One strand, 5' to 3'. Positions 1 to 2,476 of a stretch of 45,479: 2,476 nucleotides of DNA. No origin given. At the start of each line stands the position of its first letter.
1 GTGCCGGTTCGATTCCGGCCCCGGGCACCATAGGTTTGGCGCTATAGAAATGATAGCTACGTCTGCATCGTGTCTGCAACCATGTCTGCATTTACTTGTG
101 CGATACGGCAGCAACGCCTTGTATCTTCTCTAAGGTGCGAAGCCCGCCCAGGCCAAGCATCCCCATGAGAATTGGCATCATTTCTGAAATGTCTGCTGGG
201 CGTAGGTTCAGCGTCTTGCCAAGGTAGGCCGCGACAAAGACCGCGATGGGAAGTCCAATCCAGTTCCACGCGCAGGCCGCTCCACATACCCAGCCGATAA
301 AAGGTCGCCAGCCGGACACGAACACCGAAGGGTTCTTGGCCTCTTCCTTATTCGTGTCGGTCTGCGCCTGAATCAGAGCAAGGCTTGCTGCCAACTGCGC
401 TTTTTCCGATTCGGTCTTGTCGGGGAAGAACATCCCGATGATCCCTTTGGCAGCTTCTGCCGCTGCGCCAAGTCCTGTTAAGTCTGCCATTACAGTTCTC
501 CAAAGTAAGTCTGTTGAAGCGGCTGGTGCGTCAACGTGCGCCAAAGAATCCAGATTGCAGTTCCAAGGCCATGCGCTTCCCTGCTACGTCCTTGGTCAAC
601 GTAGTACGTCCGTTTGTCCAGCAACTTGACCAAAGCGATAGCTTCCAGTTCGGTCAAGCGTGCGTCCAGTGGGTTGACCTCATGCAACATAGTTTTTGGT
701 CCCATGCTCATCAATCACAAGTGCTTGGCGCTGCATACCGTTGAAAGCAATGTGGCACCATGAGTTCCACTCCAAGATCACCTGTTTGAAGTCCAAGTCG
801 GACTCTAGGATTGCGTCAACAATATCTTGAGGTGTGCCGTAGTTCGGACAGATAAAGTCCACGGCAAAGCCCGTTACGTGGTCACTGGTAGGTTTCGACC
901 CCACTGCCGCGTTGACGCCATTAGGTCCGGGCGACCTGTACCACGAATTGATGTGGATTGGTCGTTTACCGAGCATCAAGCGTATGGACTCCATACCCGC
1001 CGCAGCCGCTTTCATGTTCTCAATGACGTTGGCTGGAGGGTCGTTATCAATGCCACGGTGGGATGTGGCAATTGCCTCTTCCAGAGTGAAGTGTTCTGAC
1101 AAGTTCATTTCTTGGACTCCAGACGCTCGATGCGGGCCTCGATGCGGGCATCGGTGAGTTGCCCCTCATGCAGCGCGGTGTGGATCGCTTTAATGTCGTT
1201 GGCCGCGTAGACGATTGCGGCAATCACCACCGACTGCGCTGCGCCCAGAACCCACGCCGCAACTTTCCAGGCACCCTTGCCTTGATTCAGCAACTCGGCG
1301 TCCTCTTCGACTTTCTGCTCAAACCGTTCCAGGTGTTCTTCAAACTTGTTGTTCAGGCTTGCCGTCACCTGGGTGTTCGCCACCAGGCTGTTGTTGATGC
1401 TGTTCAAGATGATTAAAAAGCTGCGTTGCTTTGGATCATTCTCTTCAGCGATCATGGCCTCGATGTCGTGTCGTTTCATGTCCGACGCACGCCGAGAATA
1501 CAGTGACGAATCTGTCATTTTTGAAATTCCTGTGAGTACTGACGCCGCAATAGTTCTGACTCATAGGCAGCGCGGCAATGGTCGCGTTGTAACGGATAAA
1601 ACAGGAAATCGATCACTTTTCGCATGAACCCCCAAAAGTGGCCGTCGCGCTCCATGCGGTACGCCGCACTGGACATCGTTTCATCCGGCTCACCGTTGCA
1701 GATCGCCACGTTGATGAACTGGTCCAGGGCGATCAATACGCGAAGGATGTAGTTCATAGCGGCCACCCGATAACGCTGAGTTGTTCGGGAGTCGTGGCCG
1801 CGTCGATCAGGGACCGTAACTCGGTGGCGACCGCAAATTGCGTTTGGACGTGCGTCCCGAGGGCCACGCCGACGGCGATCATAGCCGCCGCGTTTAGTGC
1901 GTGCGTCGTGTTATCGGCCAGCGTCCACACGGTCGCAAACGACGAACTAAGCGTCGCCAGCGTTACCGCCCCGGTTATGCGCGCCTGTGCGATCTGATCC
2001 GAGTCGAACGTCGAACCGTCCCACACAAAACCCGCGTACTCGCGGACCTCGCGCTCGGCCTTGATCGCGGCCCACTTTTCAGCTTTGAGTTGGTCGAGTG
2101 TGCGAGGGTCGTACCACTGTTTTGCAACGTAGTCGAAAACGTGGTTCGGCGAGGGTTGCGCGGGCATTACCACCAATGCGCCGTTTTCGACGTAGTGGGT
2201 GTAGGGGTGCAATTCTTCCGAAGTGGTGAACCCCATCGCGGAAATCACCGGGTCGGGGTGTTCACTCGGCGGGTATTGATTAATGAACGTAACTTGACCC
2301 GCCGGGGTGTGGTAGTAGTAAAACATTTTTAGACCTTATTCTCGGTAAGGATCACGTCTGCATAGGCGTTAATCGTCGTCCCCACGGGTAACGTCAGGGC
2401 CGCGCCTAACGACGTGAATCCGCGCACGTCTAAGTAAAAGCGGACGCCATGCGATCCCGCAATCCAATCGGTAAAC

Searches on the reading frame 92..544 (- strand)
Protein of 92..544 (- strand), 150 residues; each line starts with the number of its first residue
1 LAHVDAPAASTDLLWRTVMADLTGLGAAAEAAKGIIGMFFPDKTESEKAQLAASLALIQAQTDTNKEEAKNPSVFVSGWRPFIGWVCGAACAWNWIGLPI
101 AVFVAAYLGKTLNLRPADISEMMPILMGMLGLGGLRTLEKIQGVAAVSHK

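Call 92: search_protein_families(library=pfam, proteins=[window:92-544:-], max_evalue=0.001)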
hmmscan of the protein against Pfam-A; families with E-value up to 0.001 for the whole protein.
window:92-544:- (150 aa): 1 family
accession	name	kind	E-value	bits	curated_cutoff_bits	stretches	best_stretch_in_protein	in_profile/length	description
PF11351.13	GTA_holin_3TM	-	3.6e-19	69.9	24.8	1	27-132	2-117/123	Holin of 3TMs, for gene-transfer release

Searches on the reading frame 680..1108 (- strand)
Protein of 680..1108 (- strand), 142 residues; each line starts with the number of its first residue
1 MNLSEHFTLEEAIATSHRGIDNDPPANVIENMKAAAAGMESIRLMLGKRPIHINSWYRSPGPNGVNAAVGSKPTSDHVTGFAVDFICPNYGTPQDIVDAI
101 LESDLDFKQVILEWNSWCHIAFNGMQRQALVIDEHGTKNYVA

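Call 92: search_protein_families(library=pfam, proteins=[window:680-1108:-], max_evalue=0.001)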
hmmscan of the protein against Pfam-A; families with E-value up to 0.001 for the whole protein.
window:680-1108:- (142 aa): 1 family
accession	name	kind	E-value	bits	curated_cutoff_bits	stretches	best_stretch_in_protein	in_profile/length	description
PF08291.16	Peptidase_M15_3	-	3.1e-11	43.8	23.2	1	6-121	2-108/108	Peptidase M15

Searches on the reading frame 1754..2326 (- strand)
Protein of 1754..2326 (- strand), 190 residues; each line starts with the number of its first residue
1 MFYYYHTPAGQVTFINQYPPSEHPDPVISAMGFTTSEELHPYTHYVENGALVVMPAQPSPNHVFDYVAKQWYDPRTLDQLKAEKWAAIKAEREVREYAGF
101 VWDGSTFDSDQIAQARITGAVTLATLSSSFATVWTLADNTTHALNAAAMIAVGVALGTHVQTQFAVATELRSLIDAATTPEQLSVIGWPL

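Call 92: search_protein_families(library=pfam, proteins=[window:1754-2326:-], max_evalue=0.001)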
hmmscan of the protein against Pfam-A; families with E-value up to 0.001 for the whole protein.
window:1754-2326:- (190 aa): 1 family
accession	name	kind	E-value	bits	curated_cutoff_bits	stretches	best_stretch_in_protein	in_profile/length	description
PF14301.12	DUF4376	-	3.6e-26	92.1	25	1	79-181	1-100/106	Domain of unknown function (DUF4376)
